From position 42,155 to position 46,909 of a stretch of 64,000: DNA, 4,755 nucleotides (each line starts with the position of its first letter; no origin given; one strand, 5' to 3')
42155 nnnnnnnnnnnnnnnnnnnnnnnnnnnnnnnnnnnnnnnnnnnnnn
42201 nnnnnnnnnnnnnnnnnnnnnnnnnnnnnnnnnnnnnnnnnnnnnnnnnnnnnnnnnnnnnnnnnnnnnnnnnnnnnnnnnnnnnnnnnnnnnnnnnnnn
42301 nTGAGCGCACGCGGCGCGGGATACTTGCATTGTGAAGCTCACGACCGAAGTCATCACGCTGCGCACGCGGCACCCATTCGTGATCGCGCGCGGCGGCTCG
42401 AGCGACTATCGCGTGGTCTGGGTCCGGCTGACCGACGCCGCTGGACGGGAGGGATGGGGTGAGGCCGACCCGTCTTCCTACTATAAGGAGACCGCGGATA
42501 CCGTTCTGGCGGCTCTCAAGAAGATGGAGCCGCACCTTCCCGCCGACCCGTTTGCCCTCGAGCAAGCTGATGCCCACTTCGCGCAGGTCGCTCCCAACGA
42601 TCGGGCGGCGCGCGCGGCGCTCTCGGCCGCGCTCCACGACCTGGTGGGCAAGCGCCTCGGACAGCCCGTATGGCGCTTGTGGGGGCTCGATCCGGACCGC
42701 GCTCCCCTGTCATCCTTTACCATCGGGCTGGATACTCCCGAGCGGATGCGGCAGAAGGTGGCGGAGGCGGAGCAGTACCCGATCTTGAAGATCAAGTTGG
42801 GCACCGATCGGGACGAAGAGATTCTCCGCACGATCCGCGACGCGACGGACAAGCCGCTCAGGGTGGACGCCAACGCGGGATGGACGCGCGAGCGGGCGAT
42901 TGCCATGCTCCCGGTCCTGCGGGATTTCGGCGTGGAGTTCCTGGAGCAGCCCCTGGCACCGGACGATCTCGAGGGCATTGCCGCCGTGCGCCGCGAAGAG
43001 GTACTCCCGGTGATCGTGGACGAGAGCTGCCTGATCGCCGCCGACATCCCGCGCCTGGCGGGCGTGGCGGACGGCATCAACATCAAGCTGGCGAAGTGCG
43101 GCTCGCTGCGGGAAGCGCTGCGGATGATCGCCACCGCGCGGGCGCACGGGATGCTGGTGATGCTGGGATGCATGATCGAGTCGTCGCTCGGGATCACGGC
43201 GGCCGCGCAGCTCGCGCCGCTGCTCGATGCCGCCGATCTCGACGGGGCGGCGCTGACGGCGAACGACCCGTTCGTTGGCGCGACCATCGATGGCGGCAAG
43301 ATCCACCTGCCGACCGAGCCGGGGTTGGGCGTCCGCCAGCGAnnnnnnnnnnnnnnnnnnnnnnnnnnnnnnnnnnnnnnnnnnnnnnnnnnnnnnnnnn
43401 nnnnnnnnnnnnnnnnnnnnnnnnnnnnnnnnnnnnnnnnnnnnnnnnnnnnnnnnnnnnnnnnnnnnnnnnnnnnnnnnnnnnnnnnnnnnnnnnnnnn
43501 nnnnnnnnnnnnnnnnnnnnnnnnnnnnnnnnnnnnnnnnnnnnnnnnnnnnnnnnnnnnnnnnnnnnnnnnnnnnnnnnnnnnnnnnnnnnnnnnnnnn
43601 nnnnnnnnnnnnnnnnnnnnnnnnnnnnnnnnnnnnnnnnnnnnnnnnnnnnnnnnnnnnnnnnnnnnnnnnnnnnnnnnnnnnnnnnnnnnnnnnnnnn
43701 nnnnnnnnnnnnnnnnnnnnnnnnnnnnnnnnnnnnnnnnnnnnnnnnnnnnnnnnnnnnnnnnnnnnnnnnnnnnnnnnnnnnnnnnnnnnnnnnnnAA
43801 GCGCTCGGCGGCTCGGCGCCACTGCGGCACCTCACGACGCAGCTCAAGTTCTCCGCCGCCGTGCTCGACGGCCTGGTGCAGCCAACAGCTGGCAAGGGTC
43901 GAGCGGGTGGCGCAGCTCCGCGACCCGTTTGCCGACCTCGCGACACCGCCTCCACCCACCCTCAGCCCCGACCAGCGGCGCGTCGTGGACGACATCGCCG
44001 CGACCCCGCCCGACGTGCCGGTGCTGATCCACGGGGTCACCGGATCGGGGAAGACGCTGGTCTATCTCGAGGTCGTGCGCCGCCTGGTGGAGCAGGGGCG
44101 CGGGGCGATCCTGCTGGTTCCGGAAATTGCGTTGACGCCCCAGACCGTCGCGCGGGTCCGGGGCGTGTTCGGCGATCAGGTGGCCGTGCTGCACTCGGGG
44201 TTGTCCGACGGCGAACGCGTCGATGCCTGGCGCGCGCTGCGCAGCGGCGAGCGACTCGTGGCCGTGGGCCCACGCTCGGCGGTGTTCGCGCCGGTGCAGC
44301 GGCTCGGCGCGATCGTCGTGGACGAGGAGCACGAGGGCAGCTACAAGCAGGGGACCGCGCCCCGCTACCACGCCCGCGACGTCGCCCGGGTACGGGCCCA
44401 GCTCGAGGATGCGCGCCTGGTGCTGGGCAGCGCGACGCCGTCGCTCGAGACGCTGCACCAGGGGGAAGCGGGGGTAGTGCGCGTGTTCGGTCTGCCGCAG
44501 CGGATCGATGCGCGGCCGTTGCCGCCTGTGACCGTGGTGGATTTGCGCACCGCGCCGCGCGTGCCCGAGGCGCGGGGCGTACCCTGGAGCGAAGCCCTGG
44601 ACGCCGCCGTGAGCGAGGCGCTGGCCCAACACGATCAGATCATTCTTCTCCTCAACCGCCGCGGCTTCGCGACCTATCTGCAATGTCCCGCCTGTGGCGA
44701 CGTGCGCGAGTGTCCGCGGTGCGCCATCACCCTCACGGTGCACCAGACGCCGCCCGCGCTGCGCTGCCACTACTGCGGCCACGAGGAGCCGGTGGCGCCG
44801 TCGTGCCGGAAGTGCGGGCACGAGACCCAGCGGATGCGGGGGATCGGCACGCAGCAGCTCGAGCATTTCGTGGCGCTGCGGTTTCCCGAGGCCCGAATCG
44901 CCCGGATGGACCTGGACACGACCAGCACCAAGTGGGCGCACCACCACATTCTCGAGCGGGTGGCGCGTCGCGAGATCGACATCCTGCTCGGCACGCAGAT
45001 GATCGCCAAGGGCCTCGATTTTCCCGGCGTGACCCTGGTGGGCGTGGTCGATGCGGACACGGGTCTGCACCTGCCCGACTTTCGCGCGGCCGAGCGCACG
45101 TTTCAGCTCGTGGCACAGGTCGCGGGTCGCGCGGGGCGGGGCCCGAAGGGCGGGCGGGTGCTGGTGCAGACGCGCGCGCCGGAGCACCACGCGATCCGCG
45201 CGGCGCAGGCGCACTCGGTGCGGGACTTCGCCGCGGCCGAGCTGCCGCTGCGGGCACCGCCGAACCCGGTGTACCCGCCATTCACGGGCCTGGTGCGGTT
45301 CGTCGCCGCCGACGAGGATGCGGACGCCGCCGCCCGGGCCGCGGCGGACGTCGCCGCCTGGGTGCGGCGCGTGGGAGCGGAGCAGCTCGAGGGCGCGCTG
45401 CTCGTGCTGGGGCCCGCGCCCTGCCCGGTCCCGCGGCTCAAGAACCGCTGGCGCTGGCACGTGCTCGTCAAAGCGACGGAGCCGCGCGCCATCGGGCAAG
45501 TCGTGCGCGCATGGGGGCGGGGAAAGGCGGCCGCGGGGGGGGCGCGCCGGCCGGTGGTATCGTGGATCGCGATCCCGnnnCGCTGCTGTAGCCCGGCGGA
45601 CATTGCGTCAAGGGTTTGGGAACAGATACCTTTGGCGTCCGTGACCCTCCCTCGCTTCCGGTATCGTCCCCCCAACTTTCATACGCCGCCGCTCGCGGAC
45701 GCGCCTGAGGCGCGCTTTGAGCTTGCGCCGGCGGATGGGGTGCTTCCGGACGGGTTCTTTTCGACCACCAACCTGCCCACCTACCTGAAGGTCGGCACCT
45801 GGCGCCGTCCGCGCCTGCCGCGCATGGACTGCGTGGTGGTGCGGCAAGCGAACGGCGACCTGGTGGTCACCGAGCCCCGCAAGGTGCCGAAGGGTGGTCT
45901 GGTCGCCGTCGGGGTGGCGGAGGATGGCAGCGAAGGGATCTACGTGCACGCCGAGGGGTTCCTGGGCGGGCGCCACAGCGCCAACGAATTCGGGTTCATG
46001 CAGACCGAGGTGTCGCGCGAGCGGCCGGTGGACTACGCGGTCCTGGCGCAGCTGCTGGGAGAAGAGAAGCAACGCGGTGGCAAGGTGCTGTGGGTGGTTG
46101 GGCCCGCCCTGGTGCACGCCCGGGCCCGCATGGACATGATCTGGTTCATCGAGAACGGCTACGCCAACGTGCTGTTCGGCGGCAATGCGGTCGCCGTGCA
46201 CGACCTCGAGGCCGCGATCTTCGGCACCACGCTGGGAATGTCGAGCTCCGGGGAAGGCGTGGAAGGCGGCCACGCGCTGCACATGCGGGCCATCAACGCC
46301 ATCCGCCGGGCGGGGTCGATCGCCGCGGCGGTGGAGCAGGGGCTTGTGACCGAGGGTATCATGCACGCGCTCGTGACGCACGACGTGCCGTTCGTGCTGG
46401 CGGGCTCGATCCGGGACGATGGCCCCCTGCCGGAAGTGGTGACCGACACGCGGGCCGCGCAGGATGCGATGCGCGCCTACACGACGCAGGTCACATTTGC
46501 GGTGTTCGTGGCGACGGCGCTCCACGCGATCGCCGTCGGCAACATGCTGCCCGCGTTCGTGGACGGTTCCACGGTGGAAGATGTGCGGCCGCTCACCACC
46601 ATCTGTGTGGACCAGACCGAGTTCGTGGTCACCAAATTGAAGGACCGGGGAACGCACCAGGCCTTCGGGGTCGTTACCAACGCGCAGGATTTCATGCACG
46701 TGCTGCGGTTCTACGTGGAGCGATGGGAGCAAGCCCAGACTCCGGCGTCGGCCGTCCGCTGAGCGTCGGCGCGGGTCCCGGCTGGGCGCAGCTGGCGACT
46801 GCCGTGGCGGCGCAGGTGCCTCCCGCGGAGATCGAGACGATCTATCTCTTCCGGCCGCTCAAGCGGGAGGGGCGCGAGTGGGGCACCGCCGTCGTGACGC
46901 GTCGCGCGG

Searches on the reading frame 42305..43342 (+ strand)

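Call 52: search_protein_families(library=pfam, proteins=[window:42305-43342:+], max_evalue=0.001)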
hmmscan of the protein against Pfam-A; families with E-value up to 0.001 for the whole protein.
window:42305-43342:+ (346 aa): 2 families
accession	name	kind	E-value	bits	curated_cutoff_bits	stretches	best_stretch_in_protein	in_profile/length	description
PF13378.12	MR_MLE_C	-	2.1e-39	135.9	29.4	1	150-344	4-214/219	Enolase C-terminal domain-like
PF02746.21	MR_MLE_N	-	4.1e-14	53.2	22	1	18-127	9-117/117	Mandelate racemase / muconate lactonizing enzyme, N-terminal domain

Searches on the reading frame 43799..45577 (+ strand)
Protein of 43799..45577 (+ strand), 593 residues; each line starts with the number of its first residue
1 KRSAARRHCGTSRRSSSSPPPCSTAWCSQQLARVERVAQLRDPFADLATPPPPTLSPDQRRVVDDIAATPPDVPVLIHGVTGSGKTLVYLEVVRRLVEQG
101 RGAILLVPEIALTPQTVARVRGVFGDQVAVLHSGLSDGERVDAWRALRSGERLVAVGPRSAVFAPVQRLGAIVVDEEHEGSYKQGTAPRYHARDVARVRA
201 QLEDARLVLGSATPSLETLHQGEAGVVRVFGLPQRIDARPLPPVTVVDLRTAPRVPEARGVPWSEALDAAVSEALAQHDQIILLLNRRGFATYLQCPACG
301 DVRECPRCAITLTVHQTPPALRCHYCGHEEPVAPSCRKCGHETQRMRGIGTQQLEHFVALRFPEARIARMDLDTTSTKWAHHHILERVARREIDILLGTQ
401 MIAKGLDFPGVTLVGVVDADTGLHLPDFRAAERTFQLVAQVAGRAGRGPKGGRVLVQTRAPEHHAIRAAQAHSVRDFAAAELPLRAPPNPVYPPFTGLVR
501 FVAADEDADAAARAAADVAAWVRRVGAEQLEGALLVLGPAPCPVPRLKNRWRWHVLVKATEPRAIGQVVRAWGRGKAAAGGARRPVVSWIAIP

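Call 52: search_protein_families(library=pfam, proteins=[window:43799-45577:+], max_evalue=0.001)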
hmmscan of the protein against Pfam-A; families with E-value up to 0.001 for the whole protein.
window:43799-45577:+ (593 aa): 6 families
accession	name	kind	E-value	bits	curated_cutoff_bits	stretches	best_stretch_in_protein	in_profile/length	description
PF00270.35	DEAD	-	3.3e-15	56.6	26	1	57-219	2-164/167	DEAD/DEAH box helicase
PF18074.6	PriA_C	-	3.4e-15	57.1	26.9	1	494-573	1-77/95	Primosomal protein N C-terminal domain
PF04851.21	ResIII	-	2.6e-12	47.4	22.5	1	55-215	4-163/164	Type III restriction enzyme, res subunit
PF18319.7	Zn_ribbon_PriA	-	3e-11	43.5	26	1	305-331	1-27/27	PriA DNA helicase Cys-rich region (CRR) domain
PF00271.37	Helicase_C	-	4.1e-09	37.1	23.5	1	365-447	40-108/110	Helicase conserved C-terminal domain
PF13604.12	AAA_30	-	0.00059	20.1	27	0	54-149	1-82/191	AAA domain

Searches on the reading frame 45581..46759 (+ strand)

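Call 52: search_protein_families(library=pfam, proteins=[window:45581-46759:+], max_evalue=0.001)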
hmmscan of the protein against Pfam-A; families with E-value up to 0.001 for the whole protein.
window:45581-46759:+ (393 aa): 2 families
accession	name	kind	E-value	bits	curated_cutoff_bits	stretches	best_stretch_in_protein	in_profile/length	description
PF21570.3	ArgZ-like_C_2nd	-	3.6e-78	262.5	27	1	155-375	3-213/213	Arginine dihydrolase ArgZ-like, C-terminal, Rossmann fold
PF21571.2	ArgZ-like_C_1st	-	1.4e-08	35.1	27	1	72-154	8-84/84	Arginine dihydrolase ArgZ-like, C-terminal, first region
